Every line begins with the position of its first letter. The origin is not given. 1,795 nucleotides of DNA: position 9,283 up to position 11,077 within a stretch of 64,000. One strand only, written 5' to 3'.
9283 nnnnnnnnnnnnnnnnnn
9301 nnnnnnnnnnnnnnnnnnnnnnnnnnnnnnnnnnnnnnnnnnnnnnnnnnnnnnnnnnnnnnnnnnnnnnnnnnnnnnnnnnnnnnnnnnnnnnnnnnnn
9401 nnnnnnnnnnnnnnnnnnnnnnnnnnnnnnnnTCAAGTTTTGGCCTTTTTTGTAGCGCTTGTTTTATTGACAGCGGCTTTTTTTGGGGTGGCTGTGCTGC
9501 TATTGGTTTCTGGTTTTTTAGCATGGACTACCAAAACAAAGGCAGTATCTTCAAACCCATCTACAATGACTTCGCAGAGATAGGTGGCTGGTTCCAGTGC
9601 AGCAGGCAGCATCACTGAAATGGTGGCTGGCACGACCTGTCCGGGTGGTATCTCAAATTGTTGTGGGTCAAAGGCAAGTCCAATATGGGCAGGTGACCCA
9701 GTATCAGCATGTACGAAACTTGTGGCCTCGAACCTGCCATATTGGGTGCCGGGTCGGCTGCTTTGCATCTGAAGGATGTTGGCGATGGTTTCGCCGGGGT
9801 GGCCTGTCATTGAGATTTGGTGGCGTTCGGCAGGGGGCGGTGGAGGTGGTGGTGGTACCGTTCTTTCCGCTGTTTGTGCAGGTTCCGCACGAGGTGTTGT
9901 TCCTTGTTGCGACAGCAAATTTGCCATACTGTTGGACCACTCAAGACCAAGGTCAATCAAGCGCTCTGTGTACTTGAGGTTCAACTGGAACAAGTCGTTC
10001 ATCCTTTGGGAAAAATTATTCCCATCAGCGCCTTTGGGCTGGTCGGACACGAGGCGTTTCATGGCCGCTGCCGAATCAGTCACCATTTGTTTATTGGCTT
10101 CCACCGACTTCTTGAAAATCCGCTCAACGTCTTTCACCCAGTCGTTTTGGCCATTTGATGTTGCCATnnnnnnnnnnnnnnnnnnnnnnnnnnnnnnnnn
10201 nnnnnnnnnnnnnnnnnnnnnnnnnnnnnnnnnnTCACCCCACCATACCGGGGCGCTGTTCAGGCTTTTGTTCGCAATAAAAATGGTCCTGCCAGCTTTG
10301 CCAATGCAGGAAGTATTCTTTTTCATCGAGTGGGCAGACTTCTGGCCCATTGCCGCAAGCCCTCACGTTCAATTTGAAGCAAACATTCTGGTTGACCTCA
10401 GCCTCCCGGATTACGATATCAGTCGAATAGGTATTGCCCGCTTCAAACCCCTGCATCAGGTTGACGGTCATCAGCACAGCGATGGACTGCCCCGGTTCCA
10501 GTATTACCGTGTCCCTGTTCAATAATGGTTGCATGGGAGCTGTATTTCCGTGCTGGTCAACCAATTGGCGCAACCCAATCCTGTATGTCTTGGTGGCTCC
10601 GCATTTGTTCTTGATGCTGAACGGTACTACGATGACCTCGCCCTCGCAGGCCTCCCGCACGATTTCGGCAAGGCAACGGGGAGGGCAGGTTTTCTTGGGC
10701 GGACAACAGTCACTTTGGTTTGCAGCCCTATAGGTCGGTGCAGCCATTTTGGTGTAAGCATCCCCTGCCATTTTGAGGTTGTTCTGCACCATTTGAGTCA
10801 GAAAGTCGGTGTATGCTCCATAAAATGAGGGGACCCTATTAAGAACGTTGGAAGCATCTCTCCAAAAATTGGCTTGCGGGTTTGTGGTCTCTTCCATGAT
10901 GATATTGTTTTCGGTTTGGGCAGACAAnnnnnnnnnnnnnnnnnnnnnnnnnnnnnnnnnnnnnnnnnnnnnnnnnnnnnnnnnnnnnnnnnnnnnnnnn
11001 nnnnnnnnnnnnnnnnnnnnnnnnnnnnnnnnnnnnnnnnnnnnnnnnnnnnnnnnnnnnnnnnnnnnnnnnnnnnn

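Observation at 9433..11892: Three consecutive signal-less proteins sharing a helical-head / low-complexity-linker / Ig-like-body architecture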

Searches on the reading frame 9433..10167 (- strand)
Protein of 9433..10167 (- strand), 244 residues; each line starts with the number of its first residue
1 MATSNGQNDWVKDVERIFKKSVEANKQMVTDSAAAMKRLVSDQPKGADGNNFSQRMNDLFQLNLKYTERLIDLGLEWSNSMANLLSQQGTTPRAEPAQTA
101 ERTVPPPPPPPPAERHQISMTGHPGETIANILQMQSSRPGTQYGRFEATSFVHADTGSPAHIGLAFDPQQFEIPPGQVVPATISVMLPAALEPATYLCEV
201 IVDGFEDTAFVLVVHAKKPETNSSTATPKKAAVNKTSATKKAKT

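Call 3: search_protein_families(library=pfam, proteins=[window:9433-10167:-], max_evalue=1)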
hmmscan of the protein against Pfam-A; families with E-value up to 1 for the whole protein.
window:9433-10167:- (244 aa): 1 family
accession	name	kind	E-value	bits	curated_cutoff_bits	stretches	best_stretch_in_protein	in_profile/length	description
PF09361.15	Phasin_2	-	0.0017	19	24.9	1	10-87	21-87/100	Phasin protein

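Call 4: search_protein_families(library=ncbifam, proteins=[window:9433-10167:-], max_evalue=1)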
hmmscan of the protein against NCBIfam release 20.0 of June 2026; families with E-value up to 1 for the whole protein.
window:9433-10167:- (244 aa): 0 families

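Call 9: find_homologous_proteins(query=window:9433-10167:-)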
Query window:9433-10167:- (244 aa): 1 proteins with E <= 0.001 among 254 candidates.
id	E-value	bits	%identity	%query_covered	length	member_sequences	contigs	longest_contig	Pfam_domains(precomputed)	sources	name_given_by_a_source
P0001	1.1e-157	541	100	100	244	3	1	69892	-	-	-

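Call 27: search_protein_families(library=pfam, alignment_id=A3, max_evalue=1)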
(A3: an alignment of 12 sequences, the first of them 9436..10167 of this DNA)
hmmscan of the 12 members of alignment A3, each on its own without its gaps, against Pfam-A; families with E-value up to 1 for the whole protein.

A. member 1, window:9436-10167:- (244 aa): 1 family
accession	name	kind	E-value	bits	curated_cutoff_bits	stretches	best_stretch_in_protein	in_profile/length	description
PF09361.15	Phasin_2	-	0.0017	19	24.9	1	10-87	21-87/100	Phasin protein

B. families by the number of members that match (of 12 scanned): 17 families
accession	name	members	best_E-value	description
PF10633.15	NPCBM_assoc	5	0.0011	NPCBM-associated, NEW3 domain of alpha-galactosidase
PF09361.15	Phasin_2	5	0.0017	Phasin protein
PF06280.18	fn3_5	5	0.0081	Fn3-like domain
PF22680.2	Glyco_hydro_123_N_2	3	0.077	Glycoside hydrolase 123 N-terminal domain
PF23619.1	Ig_VWA7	1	0.0076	VWA7 Ig-like domain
PF02049.23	FliE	1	0.014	Flagellar hook-basal body complex protein FliE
PF21766.3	Dit_C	1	0.014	Dit, C-terminal domain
PF24820.1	Diguanyl_cycl_sensor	1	0.027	Diguanylate cyclase-like sensor domain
PF22076.2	Cep192_D6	1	0.054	Cep192 domain 6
PF19190.6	BACON_2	1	0.072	Viral BACON domain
PF23624.1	ORF68_C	1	0.078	ORF68-like, C-terminal domain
PF25082.1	GIPC1_GH2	1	0.14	GIPC1-3 GH2 domain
PF05205.17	COMPASS-Shg1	1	0.16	COMPASS (Complex proteins associated with Set1p) component shg1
PF24276.1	DUF7469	1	0.26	Family of unknown function (DUF7469)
PF22067.2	Cep192_D3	1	0.34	Cep192 domain 3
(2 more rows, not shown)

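Call 31: search_solved_structures(query=A3, max_evalue=10)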
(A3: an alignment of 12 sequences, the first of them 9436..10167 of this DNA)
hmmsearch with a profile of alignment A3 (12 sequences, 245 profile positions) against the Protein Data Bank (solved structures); distinct sequences matched with E-value up to 10: 16.
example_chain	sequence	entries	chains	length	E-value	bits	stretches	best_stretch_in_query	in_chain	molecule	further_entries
6r0m_A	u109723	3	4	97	0.026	17.2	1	11-42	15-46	NF-YB2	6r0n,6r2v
7cvq_B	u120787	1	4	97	0.029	17.1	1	11-42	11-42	Nuclear transcription factor Y subunit B-2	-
5l7v_A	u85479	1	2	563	0.086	15.5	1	169-213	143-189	glycoside hydrolase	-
5l7r_A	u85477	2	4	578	0.092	15.4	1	169-213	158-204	glycoside hydrolase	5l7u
28jw_G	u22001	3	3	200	0.092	15.4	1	179-227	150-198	Large ribosomal subunit protein bL9c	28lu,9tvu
7cvo_B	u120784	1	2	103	0.14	14.8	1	11-42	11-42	Nuclear transcription factor Y subunit B-3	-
7c9o_B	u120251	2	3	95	0.15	14.7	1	11-42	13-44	Nuclear transcription factor Y subunit B-11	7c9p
6r0l_A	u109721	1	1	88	0.22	14.2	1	11-42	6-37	OsGhd8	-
7n6g_4C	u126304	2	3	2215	0.56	12.8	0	151-179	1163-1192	FAP81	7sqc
8k2h_B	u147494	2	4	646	0.57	12.8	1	165-202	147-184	Oligosaccharide/Monosaccharide-releasing beta-N-acetylhexosaminidase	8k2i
1wcq_A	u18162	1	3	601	0.6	12.7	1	169-198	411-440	SIALIDASE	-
2bzd_A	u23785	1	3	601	0.6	12.7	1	169-198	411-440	BACTERIAL SIALIDASE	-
1w8n_A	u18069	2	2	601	0.6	12.7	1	169-198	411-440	BACTERIAL SIALIDASE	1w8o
2ber_A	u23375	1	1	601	0.6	12.7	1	169-198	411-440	BACTERIAL SIALIDASE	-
1eut_A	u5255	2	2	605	0.61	12.7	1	169-198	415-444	SIALIDASE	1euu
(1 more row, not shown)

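Call 34: find_homologous_proteins(query=A3)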
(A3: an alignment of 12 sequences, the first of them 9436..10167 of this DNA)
Query A3 (12 sequences) (244 aa, profile of the alignment): 5 proteins with E <= 0.001 among 8000 candidates.
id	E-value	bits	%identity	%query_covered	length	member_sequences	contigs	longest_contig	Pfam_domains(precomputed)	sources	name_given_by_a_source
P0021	2.9e-90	320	21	98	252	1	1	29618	-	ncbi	ncbi:MAG: hypothetical protein ABI472_11150 [Ginsengibacter sp.]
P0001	3.3e-82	294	100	100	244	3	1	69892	-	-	-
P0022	4.4e-67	244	22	89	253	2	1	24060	-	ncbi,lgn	-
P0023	4.5e-60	221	20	70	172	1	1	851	-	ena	-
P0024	2.1e-34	137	22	87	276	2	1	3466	-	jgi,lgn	jgi:hypothetical protein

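Call 50: predict_structure(alignment_id=A5)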
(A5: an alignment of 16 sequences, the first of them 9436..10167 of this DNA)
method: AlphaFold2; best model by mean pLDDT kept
length: 244 residues; sequences in the alignment: 16
mean_pLDDT: 63.7   pTM: 0.43
mean pLDDT of the five models: 63.7, 63.4, 62.4, 62.1, 60.6
residues with pLDDT >= 90: 50; 70-90: 52; 50-70: 27; < 50: 115
segments of 3 or more residues with pLDDT < 50: 1-10, 39-81, 83-91, 93-105, 107-114, 222-244
pLDDT, mean of each block of 10 residues (from residue 1): 44 52 51 50 45 47 43 43 46 41 44 67 90 83 90 90 92 87 91 91 81 84 43 43 39
secondary structure, 60 per line:
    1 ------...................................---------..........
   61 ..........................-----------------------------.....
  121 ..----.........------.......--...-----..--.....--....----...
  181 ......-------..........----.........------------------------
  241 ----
elements in order: H7-41 H51-86 E116-122 E127-135 E142-148 E151-153 E163-167 E170-173 E178-186 E194-203 E208-216

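Call 54: fold_search(model_id=the predicted structure, library=pdb)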
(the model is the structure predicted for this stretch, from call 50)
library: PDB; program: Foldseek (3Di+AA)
matches with E <= 10: 1915; with E <= 0.001: 117
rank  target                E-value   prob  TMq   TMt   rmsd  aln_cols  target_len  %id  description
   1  6fvi                  6.5e-07  1.00  0.35  0.57   7.7       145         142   16  ASH / PapD-like domain of human CEP192 (PapD-like domain 7) (released 2019-03-20)
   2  5fr0                  1.7e-06  1.00  0.37  0.16   4.2       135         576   11  The details of glycolipid glycan hydrolysis by the structural analysis of a family 123 glycoside hydrolase from Clostrid (released 2016-03-30)
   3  5fqe_A                2.8e-06  1.00  0.37  0.16   4.1       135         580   11  The details of glycolipid glycan hydrolysis by the structural analysis of a family 123 glycoside hydrolase from Clostr (released 2016-03-30)
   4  5fqh_A                3.3e-06  1.00  0.36  0.16   5.1       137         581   11  The details of glycolipid glycan hydrolysis by the structural analysis of a family 123 glycoside hydrolase from Clostr (released 2016-03-30)
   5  5fqg_A                3.3e-06  1.00  0.36  0.16   5.1       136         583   11  The details of glycolipid glycan hydrolysis by the structural analysis of a family 123 glycoside hydrolase from Clostr (released 2016-03-30)
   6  5fqe_B                3.9e-06  1.00  0.36  0.16   4.4       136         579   12  The details of glycolipid glycan hydrolysis by the structural analysis of a family 123 glycoside hydrolase from Clostr (released 2016-03-30)
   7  5fqf_A                5.8e-06  1.00  0.35  0.16   4.4       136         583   12  The details of glycolipid glycan hydrolysis by the structural analysis of a family 123 glycoside hydrolase from Clostr (released 2016-03-30)
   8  7som_J                6.1e-06  1.00  0.34  0.14  38.5       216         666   14  Ciliary C2 central pair apparatus isolated from Chlamydomonas reinhardtii (released 2022-04-13)
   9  2ys4_MODEL_1_A        1.1e-05  1.00  0.30  0.54  13.6       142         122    9  Solution structure of the N-terminal PapD-like domain of HYDIN protein from human (released 2008-04-08)
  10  8k2i_B                1.4e-05  1.00  0.33  0.16   4.5       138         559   14  Crystal structure of Group 2 Oligosaccharide/Monosaccharide-releasing beta-N-acetylhexosaminidase NgaAt from Arabidops (released 2024-04-24)
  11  8jmw_A                1.6e-05  1.00  0.35  0.17   3.4       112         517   16  Fibril form of serine peptidase Vpr (released 2023-12-06)
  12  9ijj_4J               2.0e-05  1.00  0.35  0.13   2.5       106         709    8  In situ structure of the central apparatus in mouse sperm axoneme. (released 2025-06-04)
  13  5l7u_A                2.1e-05  1.00  0.36  0.17   5.6       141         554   15  Crystal structure of BvGH123 with bound GalNAc (released 2017-03-22)
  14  5l7v_B                2.5e-05  1.00  0.36  0.16   7.9       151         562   16  Crystal Structure of BvGH123 with bond transition state analog Galthiazoline. (released 2017-03-22)
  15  8k2h_B                2.5e-05  1.00  0.33  0.15   4.7       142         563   17  Crystal structure of Group 2Oligosaccharide/Monosaccharide-releasing beta-N-acetylhexosaminidase NgaAt from Arabidopsi (released 2024-04-24)
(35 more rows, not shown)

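Call 85: search_protein_families(library=padloc, proteins=[window:9436-10167:-], max_evalue=0.01)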
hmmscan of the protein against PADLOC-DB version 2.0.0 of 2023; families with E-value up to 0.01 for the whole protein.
window:9436-10167:- (244 aa): 0 families

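Call 86: search_protein_families(library=phrogs, proteins=[window:9436-10167:-], max_evalue=0.01)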
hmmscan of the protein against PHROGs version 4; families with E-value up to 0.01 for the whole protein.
window:9436-10167:- (244 aa): 0 families

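Call 90: search_protein_representatives(alignment_id=A5)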
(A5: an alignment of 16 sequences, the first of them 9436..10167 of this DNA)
Query: 16 sequences, 251 profile positions. Proteins with E-value up to 0.001 (for the whole library): 834; up to 1e-10: 190; up to 1e-30: 48. The best 150 are listed.
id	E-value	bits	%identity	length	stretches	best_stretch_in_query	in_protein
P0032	1.3e-90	319.6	-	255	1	1-251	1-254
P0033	7.2e-81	287.7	-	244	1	1-241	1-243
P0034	2.3e-76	272.9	-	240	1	1-237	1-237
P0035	6.7e-74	264.8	-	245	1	1-251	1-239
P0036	3.0e-69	249.6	-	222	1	1-220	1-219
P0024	2.2e-66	240.2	-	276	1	1-251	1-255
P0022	1.4e-65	237.6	-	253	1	1-249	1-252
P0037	6.9e-64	232.0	-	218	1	4-218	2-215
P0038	4.0e-61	223.0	-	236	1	1-231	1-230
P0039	2.0e-58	214.1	-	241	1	1-245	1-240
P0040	6.0e-56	206.0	-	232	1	4-234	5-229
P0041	1.9e-53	197.8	-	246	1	3-246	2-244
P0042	2.1e-51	191.2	-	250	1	1-246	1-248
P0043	4.9e-47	176.8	-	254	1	1-219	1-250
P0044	5.5e-47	176.7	-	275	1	6-240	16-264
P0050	3.2e-41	157.8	-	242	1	1-247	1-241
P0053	6.7e-38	146.9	-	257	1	6-248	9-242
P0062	1.4e-35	139.3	-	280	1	7-249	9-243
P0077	1.0e-30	123.4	-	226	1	10-234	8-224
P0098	3.0e-26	108.7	-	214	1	1-215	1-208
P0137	1.7e-15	73.5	-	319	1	5-234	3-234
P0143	4.8e-15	72.0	-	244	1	26-233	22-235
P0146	6.7e-15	71.5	-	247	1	15-248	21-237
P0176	6.2e-13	65.1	-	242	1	13-243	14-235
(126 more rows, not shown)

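Call 93: search_protein_families(library=pfam, alignment_id=A9, max_evalue=0.01)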
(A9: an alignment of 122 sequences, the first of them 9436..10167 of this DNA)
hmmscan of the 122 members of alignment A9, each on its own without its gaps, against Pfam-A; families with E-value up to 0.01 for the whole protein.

A. member 1, window:9436-10167:- (244 aa): 1 family
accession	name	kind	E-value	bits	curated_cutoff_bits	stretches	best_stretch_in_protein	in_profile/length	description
PF09361.15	Phasin_2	-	0.0017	19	24.9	0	10-87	21-87/100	Phasin protein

B. families by the number of members that match (of 122 scanned): 22 families
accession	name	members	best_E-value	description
PF22680.2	Glyco_hydro_123_N_2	13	1.6e-06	Glycoside hydrolase 123 N-terminal domain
PF06280.18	fn3_5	12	3.7e-06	Fn3-like domain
PF10633.15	NPCBM_assoc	11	4.4e-05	NPCBM-associated, NEW3 domain of alpha-galactosidase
PF09361.15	Phasin_2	11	0.00013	Phasin protein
PF14520.12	HHH_5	2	6.2e-08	Helix-hairpin-helix domain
PF23619.1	Ig_VWA7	2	4.6e-05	VWA7 Ig-like domain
PF07382.16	HC2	1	1.8e-05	Histone H1-like nucleoprotein HC2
PF16477.11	DUF5054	1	0.00041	Domain of unknown function (DUF5054)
PF11731.14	Cdd1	1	0.00089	Pathogenicity locus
PF06030.18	WxLIP_PGBD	1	0.0026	WxL Interacting Protein, peptidoglycan binding domain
PF10146.14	zf-C4H2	1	0.0027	Zinc finger-containing protein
PF12690.13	BsuPI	1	0.0032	Intracellular proteinase inhibitor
PF19543.5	GH123_N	1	0.0035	Glycoside hydrolase 123, N-terminal domain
PF05791.16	Bacillus_HBL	1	0.0037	Bacillus haemolytic enterotoxin (HBL)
PF22067.2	Cep192_D3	1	0.0037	Cep192 domain 3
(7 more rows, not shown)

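Call 94: list_cluster_members(proteins=[P0044, P0050, P0053, P0062, P0077, P0098, P0137, P0143, P0146, P0176])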
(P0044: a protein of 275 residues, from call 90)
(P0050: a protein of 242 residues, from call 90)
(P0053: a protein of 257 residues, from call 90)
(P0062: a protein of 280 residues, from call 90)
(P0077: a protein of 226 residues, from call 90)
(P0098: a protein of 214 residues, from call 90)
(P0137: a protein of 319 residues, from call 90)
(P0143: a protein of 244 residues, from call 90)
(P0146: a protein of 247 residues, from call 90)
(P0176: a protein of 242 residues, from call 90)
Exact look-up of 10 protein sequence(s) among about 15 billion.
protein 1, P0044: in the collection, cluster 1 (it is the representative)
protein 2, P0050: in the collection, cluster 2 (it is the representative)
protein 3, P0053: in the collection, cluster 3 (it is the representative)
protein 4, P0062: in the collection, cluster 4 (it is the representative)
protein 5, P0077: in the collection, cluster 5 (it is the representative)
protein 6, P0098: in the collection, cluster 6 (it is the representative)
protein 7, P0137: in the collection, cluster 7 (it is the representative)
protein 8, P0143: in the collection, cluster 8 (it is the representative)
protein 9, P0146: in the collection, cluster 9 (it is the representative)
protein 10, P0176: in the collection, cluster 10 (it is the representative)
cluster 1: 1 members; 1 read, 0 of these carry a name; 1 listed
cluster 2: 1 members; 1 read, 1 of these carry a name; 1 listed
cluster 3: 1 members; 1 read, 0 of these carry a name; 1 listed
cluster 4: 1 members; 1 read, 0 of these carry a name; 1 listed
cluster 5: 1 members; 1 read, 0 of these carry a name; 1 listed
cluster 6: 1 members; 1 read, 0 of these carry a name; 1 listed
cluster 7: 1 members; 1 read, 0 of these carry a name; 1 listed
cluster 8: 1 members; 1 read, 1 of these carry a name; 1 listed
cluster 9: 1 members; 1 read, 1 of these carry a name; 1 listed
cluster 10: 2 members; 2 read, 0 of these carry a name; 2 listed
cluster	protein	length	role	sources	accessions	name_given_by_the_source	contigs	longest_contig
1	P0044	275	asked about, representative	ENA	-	-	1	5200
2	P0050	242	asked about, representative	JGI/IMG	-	hypothetical protein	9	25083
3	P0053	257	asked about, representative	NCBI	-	-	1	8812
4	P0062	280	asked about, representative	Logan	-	-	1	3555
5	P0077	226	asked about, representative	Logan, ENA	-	-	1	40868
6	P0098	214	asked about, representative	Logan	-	-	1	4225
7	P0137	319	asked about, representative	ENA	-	-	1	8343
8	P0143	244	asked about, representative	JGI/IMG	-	hypothetical protein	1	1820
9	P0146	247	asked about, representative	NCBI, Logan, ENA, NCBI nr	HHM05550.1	MAG TPA: hypothetical protein ENJ19_07380 [Gammaproteobacteria bacterium] | hypothetical protein [Gammaproteobacteria bacterium]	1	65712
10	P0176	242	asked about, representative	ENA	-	-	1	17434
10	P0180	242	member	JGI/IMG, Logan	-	-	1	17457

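Call 97: search_solved_structures(query=A9, max_evalue=1)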
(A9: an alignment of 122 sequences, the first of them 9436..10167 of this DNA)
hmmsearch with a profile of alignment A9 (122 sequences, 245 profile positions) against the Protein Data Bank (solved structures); distinct sequences matched with E-value up to 1: 16.
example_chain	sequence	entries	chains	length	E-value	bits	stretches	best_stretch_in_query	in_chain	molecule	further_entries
9mg8_A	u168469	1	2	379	0.0049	19.6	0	19-110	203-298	b-iTHR-110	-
5l7v_A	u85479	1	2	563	0.014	18.1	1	165-214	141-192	glycoside hydrolase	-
4uos_A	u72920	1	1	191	0.015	18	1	8-91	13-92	DESIGNED HELICAL BUNDLE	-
5l7r_A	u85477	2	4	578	0.015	18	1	165-214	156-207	glycoside hydrolase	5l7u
7jh5_A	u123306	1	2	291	0.031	17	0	6-77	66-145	Co-LOCKR: de novo designed protein switch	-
7cbc_A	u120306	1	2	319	0.1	15.3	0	6-87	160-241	De novo designed switch protein caging a hemagglutinin binder (sCageHA267_1S)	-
7n6g_4C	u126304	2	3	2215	0.18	14.5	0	157-180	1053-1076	FAP81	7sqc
8k2f_A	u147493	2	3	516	0.2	14.4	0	165-193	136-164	Oligosaccharide-releasing beta-N-acetylgalactosaminidase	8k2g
2c0k_A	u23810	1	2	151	0.34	13.6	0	1-33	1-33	HEMOGLOBIN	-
3oon_A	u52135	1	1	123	0.35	13.5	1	149-187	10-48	Outer membrane protein (Tpn50)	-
7b5h_AA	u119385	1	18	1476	0.48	13.1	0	153-183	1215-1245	All3314 protein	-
1w0b_A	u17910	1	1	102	0.63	12.7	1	21-73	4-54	ALPHA-HEMOGLOBIN STABILIZING PROTEIN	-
1y01_A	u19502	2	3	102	0.68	12.6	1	22-73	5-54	Alpha-hemoglobin stabilizing protein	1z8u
1xzy_A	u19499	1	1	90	0.95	12.1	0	22-73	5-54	Alpha-hemoglobin stabilizing protein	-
8k2j_A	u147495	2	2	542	0.96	12.1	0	168-198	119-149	Oligosaccharide/Monosaccharide-releasing beta-N-acetylgalactosaminidase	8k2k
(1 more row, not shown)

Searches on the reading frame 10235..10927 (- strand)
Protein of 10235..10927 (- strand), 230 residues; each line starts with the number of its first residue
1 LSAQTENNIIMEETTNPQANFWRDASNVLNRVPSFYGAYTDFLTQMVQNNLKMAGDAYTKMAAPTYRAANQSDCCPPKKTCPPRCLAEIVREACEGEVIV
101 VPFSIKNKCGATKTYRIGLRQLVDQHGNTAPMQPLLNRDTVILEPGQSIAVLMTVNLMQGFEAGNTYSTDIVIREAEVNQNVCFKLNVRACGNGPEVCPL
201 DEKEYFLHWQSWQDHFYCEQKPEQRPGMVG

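Call 3: search_protein_families(library=pfam, proteins=[window:10235-10927:-], max_evalue=1)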
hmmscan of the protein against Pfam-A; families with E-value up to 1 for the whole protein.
window:10235-10927:- (230 aa): 0 families

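Call 4: search_protein_families(library=ncbifam, proteins=[window:10235-10927:-], max_evalue=1)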
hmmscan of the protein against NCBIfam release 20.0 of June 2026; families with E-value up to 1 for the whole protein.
window:10235-10927:- (230 aa): 0 families

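Call 28: search_protein_families(library=pfam, alignment_id=A2, max_evalue=1)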
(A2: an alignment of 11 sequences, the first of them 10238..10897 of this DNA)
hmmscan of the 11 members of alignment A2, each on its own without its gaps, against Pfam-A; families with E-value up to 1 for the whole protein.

A. member 1, window:10238-10897:- (220 aa): 0 families

B. families by the number of members that match (of 11 scanned): 10 families
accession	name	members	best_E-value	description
PF06280.18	fn3_5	5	0.0041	Fn3-like domain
PF14016.12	DUF4232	2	0.038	Domain of unknown function (DUF4232)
PF19216.5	CoV_NSP15_M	1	0.015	Coronavirus replicase NSP15, middle domain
PF11614.14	FixG_C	1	0.049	IG-like fold at C-terminal of FixG, putative oxidoreductase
PF09718.15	Tape_meas_lam_C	1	0.062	Lambda phage tail tape-measure protein (Tape_meas_lam_C)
PF17281.7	DUF5346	1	0.067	Family of unknown function (DUF5346)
PF08752.16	COP-gamma_platf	1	0.083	Coatomer gamma subunit appendage platform subdomain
PF17638.7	UL42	1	0.13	HCMV UL42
PF10633.15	NPCBM_assoc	1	0.14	NPCBM-associated, NEW3 domain of alpha-galactosidase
PF14829.11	GPAT_N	1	0.16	Glycerol-3-phosphate acyltransferase N-terminal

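Call 33: search_solved_structures(query=A2, max_evalue=10)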
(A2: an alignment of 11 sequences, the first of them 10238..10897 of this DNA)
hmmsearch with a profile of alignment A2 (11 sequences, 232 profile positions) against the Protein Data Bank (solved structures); distinct sequences matched with E-value up to 10: 0.

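Call 85: search_protein_families(library=padloc, proteins=[window:10238-10897:-], max_evalue=0.01)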
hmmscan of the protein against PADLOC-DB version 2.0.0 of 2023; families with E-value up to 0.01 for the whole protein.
window:10238-10897:- (220 aa): 0 families

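Call 86: search_protein_families(library=phrogs, proteins=[window:10238-10897:-], max_evalue=0.01)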
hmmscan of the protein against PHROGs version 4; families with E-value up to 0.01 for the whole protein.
window:10238-10897:- (220 aa): 0 families
